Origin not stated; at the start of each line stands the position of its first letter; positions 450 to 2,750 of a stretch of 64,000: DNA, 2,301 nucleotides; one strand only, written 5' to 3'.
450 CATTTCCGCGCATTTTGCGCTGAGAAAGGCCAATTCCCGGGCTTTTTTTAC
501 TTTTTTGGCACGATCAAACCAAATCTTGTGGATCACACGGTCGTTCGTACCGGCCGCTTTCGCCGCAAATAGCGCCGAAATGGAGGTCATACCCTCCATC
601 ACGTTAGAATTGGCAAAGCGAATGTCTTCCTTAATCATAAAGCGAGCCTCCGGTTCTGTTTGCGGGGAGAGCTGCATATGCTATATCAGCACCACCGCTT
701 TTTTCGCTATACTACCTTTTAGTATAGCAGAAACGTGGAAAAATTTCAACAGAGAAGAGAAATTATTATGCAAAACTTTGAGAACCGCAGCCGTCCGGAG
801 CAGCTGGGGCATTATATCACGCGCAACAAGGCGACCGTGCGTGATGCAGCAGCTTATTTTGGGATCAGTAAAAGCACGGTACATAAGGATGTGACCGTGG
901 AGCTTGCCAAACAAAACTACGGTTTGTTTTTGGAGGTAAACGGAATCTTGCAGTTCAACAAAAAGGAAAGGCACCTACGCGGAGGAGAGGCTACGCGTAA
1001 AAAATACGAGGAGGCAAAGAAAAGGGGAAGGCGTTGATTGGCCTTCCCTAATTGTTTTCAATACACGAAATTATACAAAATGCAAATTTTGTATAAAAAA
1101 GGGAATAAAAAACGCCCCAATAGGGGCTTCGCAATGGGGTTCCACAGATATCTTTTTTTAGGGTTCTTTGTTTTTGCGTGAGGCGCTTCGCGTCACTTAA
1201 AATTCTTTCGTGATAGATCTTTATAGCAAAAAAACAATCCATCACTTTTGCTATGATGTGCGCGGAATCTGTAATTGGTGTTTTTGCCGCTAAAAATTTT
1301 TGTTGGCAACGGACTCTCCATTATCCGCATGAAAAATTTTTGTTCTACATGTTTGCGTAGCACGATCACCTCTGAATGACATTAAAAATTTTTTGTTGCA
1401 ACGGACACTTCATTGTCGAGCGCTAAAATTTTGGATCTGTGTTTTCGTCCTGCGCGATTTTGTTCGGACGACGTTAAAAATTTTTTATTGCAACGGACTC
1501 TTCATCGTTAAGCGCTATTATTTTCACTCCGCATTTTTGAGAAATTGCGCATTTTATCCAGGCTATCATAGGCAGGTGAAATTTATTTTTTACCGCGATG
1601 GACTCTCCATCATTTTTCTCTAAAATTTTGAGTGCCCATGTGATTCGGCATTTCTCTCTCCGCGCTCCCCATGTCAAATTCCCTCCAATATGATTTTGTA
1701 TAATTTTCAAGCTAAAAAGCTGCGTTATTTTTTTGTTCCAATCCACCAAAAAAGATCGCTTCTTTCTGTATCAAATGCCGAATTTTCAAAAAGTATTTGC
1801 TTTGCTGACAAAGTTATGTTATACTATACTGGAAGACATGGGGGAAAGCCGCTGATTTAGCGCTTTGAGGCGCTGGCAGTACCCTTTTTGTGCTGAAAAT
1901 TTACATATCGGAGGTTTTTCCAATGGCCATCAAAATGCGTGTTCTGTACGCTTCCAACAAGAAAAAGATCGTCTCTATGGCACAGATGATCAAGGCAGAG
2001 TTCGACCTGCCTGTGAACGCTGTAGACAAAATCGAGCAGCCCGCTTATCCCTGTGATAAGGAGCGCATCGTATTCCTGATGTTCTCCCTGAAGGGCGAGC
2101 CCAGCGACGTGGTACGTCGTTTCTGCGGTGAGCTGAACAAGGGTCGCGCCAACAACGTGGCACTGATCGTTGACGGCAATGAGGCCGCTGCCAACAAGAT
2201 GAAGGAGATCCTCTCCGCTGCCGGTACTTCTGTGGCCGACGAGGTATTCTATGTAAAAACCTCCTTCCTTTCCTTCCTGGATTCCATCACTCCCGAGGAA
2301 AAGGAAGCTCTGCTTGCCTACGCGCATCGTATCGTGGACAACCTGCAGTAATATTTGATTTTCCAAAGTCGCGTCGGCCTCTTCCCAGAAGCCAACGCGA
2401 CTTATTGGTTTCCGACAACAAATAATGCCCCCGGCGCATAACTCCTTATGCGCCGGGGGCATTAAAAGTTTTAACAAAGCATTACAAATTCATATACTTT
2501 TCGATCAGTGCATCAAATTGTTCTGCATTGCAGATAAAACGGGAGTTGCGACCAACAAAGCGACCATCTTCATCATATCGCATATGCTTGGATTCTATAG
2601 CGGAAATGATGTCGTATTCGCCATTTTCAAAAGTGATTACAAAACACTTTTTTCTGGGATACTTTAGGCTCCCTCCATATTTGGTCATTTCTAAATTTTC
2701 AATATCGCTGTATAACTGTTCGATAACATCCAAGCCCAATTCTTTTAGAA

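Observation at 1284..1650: Bipartite ~92-bp tandem repeat array in an ~880-bp gene-free AT-rich gap downstream of spoIIID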

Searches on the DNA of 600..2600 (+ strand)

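Call 6: search_rna_families(source=window, start=600, end=2600, threshold=evalue, max_evalue=10)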
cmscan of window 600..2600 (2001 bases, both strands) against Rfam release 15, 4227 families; matches with E-value up to 10: 12.
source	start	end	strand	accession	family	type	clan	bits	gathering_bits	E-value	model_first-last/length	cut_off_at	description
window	2364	2465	+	RF02344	ar14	Gene; sRNA;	-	28.6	58.8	0.0068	1-123/123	no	Alphaproteobacterial ar14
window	2415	2501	+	RF00063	SscA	Gene;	-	20.1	60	2.9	1-96/96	no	SscA RNA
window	2423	2464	+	RF04195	MIR6217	Gene; miRNA;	-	18.4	110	0.36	1-228/228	no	MIR6217 microRNA precursor family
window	2417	2470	+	RF03693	MIR1919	Gene; miRNA;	-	18.2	85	2.6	1-123/123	no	MIR1919 microRNA precursor family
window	2503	2593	-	RF02479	GlsR13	Gene; snRNA; snoRNA; CD-box;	-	18.1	100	0.75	1-100/100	no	Small nucleolar RNA GlsR13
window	2360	2412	+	RF00921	mir-665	Gene; miRNA;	-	17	52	6.7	1-72/72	no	mir-665 microRNA precursor family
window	1049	1131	+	RF01619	ceN115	Gene; sRNA;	-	16.8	44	1.9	1-159/159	no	C. elegans sRNA ceN115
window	1492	1611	+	RF01934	bxd_6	Gene; lncRNA;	-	16.3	50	6.6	1-93/93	no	Bithoraxoid conserved region 6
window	1088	1134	-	RF00519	suhB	Gene; sRNA;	CL00108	15.6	41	4.8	1-77/77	no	Makes More Granules Regulator RNA (mmgR)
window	1019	1089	-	RF01409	STnc250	Gene; sRNA;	-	15.1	42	9.9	1-94/94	no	STnc250 Hfq binding RNA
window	2352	2464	+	RF02578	tsr25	Gene; sRNA;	-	15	63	3.4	1-181/181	no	S. aureus tsr25 small RNA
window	1003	1205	+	RF01477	rli43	Gene; sRNA;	-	12.4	100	5.9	1-255/255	no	Listeria sRNA rli43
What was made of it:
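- On Any Rfam RNA family: The best match overlapping the array (RF01934) scores 16 bits against a gathering score of 50 (call 6).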

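Call 55: search_rna_families(sources=[L011, L012, L014, L015, L017, L020, L022, L081, L083, L086], threshold=evalue, max_evalue=0.1)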
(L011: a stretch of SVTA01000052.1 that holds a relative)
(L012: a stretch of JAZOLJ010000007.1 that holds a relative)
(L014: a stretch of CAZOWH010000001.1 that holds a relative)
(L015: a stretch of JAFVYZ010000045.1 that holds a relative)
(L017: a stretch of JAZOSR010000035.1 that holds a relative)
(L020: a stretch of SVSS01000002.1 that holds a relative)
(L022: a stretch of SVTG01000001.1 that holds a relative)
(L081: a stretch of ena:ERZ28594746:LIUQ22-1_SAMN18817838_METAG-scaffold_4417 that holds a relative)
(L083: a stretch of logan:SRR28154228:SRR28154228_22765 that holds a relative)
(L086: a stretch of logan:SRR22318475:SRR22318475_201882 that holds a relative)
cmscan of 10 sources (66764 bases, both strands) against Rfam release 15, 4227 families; matches with E-value up to 0.1: 1.
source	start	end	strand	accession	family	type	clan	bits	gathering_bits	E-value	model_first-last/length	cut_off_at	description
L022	3607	3713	-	RF03654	MIR4239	Gene; miRNA;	-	31.6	100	0.015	1-120/120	no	MIR4239 microRNA precursor family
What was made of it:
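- On Any Rfam RNA family: Ten relatives' loci give no match in the gap except a miRNA model at 31.6 bits against a gathering score of 100 (call 55).
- No Rfam match (calls 6, 55).
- Tried and rejected: Rfam gave nothing for the window or for ten relatives (calls 6, 55).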

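Call 82: build_rna_model(alignment_id=A1, structure=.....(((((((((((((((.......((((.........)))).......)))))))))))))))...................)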
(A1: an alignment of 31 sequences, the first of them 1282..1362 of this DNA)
Model R1 built from alignment A1 (31 sequences, 85 columns); structure: as given.
model positions 81; base pairs 19; branch points 0; effective number of sequences 24.09; information 0.7 bits per position. Calibrated on 0.2 Mb of random sequence (short: E-values are rough).
structure used (alignment columns):
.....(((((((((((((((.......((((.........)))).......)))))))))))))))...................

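Call 83: search_with_rna_model(model_id=R1, sources=[window, L002, L011, L012, L013, L014, L015, L016, L017, L018, L019, L020, L021, L022, L023, L024, L025, L026, L027, L028, L029, L030, L077, L079, L081, L083, L085, L087, L088, L089], max_evalue=0.1, make_alignment=true)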
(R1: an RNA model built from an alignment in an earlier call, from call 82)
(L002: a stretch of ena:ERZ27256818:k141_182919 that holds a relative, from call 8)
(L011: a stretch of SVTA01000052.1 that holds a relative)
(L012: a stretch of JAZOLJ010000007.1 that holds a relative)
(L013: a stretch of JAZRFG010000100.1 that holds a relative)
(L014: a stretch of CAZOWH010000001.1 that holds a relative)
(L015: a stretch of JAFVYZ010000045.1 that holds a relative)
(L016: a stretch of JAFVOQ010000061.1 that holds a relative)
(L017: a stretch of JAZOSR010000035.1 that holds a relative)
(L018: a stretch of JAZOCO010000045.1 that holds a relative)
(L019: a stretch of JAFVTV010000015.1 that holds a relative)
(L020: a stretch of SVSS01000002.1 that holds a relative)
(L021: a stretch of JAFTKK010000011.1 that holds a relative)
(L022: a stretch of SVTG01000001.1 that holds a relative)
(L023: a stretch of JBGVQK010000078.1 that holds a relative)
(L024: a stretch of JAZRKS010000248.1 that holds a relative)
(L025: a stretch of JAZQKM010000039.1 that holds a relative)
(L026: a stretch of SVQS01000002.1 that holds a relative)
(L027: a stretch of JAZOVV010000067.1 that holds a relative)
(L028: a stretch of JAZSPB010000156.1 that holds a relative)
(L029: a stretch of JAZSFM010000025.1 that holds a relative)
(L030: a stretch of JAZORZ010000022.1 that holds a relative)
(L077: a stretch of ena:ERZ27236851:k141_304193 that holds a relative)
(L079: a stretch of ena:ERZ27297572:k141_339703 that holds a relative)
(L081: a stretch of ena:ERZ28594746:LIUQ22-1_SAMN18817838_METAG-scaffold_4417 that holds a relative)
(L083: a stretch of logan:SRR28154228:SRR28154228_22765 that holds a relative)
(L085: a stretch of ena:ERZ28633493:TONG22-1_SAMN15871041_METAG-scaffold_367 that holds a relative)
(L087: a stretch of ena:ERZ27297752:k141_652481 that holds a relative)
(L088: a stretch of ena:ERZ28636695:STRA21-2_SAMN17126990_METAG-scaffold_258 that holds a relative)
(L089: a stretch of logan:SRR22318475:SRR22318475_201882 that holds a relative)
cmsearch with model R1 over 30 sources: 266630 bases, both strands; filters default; matches with E-value up to 0.1: 53.
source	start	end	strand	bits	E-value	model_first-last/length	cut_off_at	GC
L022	3373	3453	+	81.3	6.6e-13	1-81/81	no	0.3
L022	3484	3564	+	77.6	3.6e-12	1-81/81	no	0.3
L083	704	784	+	73.2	2.7e-11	1-81/81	no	0.25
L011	3409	3489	+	72.7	3.3e-11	1-81/81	no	0.43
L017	3588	3669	+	72.4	4e-11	1-81/81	no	0.33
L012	333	413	+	72.2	4.3e-11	1-81/81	no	0.35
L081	1995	2075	+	70.5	9.1e-11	1-81/81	no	0.35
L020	3507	3587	+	69.5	1.5e-10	1-81/81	no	0.23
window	1374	1454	+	68.3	2.5e-10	1-81/81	no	0.38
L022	3207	3287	+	68.1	2.8e-10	1-81/81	no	0.31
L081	1910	1990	+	67.2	4.1e-10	1-81/81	no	0.33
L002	4608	4688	+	65.9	7.7e-10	1-81/81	no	0.36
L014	3486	3565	+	65.6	8.8e-10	1-81/81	no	0.25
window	1466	1546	+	64.9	1.2e-09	1-81/81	no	0.35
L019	3487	3567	+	64.2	1.7e-09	1-81/81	no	0.3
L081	1823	1903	+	63.8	2e-09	1-81/81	no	0.31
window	1282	1362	+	63.7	2.2e-09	1-81/81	no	0.37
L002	4516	4596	+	63.7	2.2e-09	1-81/81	no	0.37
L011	3650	3730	+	63.2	2.7e-09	1-81/81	no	0.4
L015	3579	3659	+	62.3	4e-09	1-81/81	no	0.33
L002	4792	4872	+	62.1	4.4e-09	1-81/81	no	0.32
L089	8642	8722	+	61.9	4.7e-09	1-81/81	no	0.23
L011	3533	3613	+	59.4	1.5e-08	1-81/81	no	0.36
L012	419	499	+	59.3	1.6e-08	1-81/81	no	0.38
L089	8527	8607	+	59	1.8e-08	1-81/81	no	0.35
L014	3579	3658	+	59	1.8e-08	1-81/81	no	0.25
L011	3314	3394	+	58.9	1.9e-08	1-81/81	no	0.37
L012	643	723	+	55.4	9.7e-08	1-81/81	no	0.33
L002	4897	4977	+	53.6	2.2e-07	1-81/81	no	0.4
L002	4700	4777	+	52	4.5e-07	1-81/81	no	0.37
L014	3404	3484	+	46.9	4.7e-06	1-81/81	no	0.32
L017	3432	3512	+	44.7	1.3e-05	1-81/81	no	0.3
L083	580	660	+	42.5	3.5e-05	1-81/81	no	0.4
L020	3496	3576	-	41.7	5e-05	1-81/81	no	0.27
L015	3568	3648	-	37.9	0.00029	1-81/81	no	0.35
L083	693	773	-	37.5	0.00035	1-81/81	no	0.26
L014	3475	3554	-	35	0.0011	1-81/81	no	0.3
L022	3362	3442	-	34.2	0.0016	1-81/81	no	0.32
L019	3476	3556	-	33.2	0.0026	1-81/81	no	0.28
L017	3577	3658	-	31.5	0.0055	1-81/81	no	0.37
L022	3473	3553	-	31.3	0.0059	1-81/81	no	0.28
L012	522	600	-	30.7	0.008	1-81/81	no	0.32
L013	3688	3768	+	30.1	0.01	1-81/81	no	0.32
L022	3196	3276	-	28.4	0.022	1-81/81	no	0.27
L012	322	402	-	28.1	0.026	1-81/81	no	0.31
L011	3398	3478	-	26.5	0.055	1-81/81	no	0.43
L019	3573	3652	+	26.4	0.056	1-81/81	no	0.17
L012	632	712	-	26.2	0.062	1-81/81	no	0.32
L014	3661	3741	+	26.1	0.066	1-81/81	no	0.36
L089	8516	8596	-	25.7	0.08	1-81/81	no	0.32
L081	1812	1892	-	25.5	0.085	1-81/81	no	0.33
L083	416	495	+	25.4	0.091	1-81/81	no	0.21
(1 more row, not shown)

Alignment A3: 53 matches aligned to the model, 116 columns, each read 5' to 3' on its own strand. Consensus structure (alignment columns), stored with it:
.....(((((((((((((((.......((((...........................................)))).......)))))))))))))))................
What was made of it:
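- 1290..1347 (+): Unit 1: box L at 1292-1301 (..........), core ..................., box R at 1332-1341 (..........). CM 1282-1362, 63.7 bits (call 83).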

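Call 84: search_with_rna_model(model_id=R1, sources=[window, L002, L011, L012, L014, L015, L017, L019, L020, L022, L081, L083, L089], max_evalue=0.00002, make_alignment=true)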
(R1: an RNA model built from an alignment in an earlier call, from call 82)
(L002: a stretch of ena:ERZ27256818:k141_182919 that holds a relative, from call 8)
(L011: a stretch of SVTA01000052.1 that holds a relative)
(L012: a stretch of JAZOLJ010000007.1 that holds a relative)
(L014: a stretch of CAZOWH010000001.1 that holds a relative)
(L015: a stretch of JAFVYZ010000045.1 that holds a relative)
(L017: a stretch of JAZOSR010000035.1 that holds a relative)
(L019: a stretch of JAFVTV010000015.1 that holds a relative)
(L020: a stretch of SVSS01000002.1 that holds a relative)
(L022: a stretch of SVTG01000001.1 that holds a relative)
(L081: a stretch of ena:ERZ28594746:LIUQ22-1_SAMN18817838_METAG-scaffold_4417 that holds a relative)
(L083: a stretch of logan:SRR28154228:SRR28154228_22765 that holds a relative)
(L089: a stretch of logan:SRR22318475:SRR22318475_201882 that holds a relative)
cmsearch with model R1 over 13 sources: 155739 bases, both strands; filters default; matches with E-value up to 0.00002: 33.
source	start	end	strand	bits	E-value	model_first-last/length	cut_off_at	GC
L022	3373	3453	+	81.3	3.9e-13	1-81/81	no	0.3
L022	3484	3564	+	77.6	2.1e-12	1-81/81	no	0.3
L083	704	784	+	73.2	1.6e-11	1-81/81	no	0.25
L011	3409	3489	+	72.7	2e-11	1-81/81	no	0.43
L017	3588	3669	+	72.4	2.3e-11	1-81/81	no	0.33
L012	333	413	+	72.2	2.5e-11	1-81/81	no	0.35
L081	1995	2075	+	70.5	5.3e-11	1-81/81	no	0.35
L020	3507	3587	+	69.5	8.7e-11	1-81/81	no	0.23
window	1374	1454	+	68.3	1.5e-10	1-81/81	no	0.38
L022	3207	3287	+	68.1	1.6e-10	1-81/81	no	0.31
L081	1910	1990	+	67.2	2.4e-10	1-81/81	no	0.33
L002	4608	4688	+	65.9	4.5e-10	1-81/81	no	0.36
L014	3486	3565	+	65.6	5.2e-10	1-81/81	no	0.25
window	1466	1546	+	64.9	7.2e-10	1-81/81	no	0.35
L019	3487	3567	+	64.2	9.8e-10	1-81/81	no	0.3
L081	1823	1903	+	63.8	1.2e-09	1-81/81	no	0.31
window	1282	1362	+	63.7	1.3e-09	1-81/81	no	0.37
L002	4516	4596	+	63.7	1.3e-09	1-81/81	no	0.37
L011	3650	3730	+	63.2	1.6e-09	1-81/81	no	0.4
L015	3579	3659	+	62.3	2.3e-09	1-81/81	no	0.33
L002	4792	4872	+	62.1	2.6e-09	1-81/81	no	0.32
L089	8642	8722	+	61.9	2.8e-09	1-81/81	no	0.23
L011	3533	3613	+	59.4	8.8e-09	1-81/81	no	0.36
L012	419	499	+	59.3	9.4e-09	1-81/81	no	0.38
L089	8527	8607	+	59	1.1e-08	1-81/81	no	0.35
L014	3579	3658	+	59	1.1e-08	1-81/81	no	0.25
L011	3314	3394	+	58.9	1.1e-08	1-81/81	no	0.37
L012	643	723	+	55.4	5.6e-08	1-81/81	no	0.33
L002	4897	4977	+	53.6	1.3e-07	1-81/81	no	0.4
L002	4700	4777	+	52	2.6e-07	1-81/81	no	0.37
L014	3404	3484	+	46.9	2.8e-06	1-81/81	no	0.32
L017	3432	3512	+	44.7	7.6e-06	1-81/81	no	0.3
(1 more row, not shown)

Alignment A4: 33 matches aligned to the model, 82 columns, each read 5' to 3' on its own strand. Consensus structure (alignment columns), stored with it:
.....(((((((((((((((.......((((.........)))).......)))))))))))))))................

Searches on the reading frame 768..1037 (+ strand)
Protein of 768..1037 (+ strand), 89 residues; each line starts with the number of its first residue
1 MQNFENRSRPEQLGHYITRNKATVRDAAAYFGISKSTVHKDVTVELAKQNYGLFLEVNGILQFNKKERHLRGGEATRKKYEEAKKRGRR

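Call 8: find_encoding_contigs(protein=window:768-1037:+, flank=4000, max_places=10)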
Protein window:768-1037:+ (89 aa): 12 contigs read that carry it; 10 places shown.
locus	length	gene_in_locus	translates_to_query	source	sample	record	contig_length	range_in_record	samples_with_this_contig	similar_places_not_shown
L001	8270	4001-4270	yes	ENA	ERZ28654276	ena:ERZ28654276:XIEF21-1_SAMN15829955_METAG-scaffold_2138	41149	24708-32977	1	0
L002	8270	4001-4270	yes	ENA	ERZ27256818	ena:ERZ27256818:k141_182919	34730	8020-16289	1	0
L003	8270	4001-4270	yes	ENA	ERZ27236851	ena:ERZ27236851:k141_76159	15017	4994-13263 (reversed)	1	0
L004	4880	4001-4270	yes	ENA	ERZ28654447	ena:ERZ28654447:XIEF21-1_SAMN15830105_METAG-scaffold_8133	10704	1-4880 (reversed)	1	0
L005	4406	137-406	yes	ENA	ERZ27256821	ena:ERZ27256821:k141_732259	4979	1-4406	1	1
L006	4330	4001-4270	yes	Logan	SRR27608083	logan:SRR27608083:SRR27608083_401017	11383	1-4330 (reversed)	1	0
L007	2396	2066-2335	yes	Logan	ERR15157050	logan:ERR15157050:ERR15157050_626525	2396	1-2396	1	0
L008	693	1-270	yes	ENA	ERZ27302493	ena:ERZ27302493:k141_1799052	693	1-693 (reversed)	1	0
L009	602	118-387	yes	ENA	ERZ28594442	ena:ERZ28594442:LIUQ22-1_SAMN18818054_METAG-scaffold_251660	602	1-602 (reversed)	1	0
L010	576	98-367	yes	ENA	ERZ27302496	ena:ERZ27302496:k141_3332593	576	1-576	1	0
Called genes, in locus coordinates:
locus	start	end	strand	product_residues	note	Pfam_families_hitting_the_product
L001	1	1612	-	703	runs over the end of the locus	PF17389:Bac_rhamnosid6H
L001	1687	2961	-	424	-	PF00709:Adenylsucc_synt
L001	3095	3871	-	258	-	PF08032:SpoU_sub_bind, PF00588:SpoU_methylase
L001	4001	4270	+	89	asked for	PF12116:SpoIIID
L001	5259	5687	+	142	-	-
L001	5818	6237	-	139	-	-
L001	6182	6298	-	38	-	-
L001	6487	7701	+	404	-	PF01676:Metalloenzyme, PF10143:PhosphMutase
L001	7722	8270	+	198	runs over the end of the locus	PF00717:Peptidase_S24 (weak), PF10502:Peptidase_S26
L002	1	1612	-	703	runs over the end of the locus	PF17389:Bac_rhamnosid6H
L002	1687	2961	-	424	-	PF00709:Adenylsucc_synt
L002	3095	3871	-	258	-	PF08032:SpoU_sub_bind, PF00588:SpoU_methylase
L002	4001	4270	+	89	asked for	PF12116:SpoIIID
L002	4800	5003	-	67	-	-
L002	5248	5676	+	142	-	-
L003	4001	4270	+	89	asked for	PF12116:SpoIIID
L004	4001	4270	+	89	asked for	PF12116:SpoIIID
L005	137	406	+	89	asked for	PF12116:SpoIIID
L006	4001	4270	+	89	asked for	PF12116:SpoIIID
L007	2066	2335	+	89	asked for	PF12116:SpoIIID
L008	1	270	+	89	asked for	PF12116:SpoIIID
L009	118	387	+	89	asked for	PF12116:SpoIIID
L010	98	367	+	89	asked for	PF12116:SpoIIID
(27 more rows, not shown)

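Call 49: search_protein_families(library=pfam, proteins=[window:768-1034:+], max_evalue=0.1)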
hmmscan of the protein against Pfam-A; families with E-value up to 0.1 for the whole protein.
window:768-1034:+ (89 aa): 10 families
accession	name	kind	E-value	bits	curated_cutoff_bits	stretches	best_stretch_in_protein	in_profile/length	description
PF12116.14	SpoIIID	-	2.5e-28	98.5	27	1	8-83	6-81/82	Stage III sporulation protein D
PF08220.18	HTH_DeoR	-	0.00098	19.3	21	1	9-49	1-41/57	DeoR-like helix-turn-helix domain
PF13384.12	HTH_23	-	0.0033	17.6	24.6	1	20-40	16-36/50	Homeodomain-like domain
PF12802.13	MarR_2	-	0.0044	17.6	27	1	15-40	12-39/61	MarR family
PF12728.13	HTH_17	-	0.0084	16.8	27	1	23-40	3-20/51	Helix-turn-helix domain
PF04967.18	HTH_10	-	0.026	14.8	23.1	1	14-40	16-42/53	HTH DNA binding domain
PF13613.12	HTH_Tnp_4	-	0.026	14.6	27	1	19-40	17-38/53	Helix-turn-helix of DDE superfamily endonuclease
PF09339.16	HTH_IclR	-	0.029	14.6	22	1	20-39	17-36/52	IclR helix-turn-helix domain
PF05225.22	HTH_psq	-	0.048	13.8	20.4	1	21-40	16-35/45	helix-turn-helix, Psq domain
PF13542.12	HTH_Tnp_ISL3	-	0.07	13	27.4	1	20-39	26-44/51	Helix-turn-helix domain of transposase family ISL3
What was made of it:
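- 768..1037 (+): spoIIID, the usual but not obligatory upstream neighbour. PF12116, 98.5 bits (call 49).
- Checked: spoIIID (768-1037) is confirmed by Pfam PF12116, 98.5 bits (call 49).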

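Call 50: search_protein_families(library=ncbifam, proteins=[window:768-1034:+], max_evalue=0.1)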
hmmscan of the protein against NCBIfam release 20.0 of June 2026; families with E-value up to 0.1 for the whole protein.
window:768-1034:+ (89 aa): 2 families
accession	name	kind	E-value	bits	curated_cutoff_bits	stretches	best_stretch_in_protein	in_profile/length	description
TIGR02844.1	spore_III_D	equivalog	3.3e-26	91.4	111.5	1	12-81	10-79/80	sporulation transcriptional regulator SpoIIID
TIGR01764.1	excise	domain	0.046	14.1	28.8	1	23-40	3-20/49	excisionase family DNA-binding protein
